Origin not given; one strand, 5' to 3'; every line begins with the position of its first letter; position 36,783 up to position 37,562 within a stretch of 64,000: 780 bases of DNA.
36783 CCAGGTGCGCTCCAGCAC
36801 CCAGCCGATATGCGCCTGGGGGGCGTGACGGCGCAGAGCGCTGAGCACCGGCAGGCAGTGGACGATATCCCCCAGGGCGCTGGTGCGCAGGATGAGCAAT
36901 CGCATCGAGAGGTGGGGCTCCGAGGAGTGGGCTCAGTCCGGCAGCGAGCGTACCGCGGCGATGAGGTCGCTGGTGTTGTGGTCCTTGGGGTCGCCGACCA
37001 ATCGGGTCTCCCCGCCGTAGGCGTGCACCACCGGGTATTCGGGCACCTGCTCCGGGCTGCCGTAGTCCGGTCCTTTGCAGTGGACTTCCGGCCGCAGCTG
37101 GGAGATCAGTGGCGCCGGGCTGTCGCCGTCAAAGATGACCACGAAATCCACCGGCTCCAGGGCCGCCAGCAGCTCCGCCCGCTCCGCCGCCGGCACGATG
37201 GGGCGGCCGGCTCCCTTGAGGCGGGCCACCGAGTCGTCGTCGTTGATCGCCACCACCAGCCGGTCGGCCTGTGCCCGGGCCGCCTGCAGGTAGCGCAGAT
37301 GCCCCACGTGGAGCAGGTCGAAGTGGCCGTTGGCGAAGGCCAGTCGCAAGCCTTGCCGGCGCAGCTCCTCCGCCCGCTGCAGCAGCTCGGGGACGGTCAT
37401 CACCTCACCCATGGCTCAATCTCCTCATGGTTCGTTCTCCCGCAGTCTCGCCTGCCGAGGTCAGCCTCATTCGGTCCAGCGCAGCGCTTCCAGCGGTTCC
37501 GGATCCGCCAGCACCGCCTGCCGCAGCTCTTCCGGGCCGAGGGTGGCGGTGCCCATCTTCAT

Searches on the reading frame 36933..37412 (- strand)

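Call 42: search_protein_families(library=pfam, proteins=[window:36933-37412:-], max_evalue=0.001)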
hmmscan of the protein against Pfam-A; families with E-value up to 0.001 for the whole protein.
window:36933-37412:- (159 aa): 1 family
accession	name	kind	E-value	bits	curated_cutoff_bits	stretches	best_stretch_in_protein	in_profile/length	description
PF01467.32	CTP_transf_like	-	5.6e-15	56.2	21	1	27-119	2-92/133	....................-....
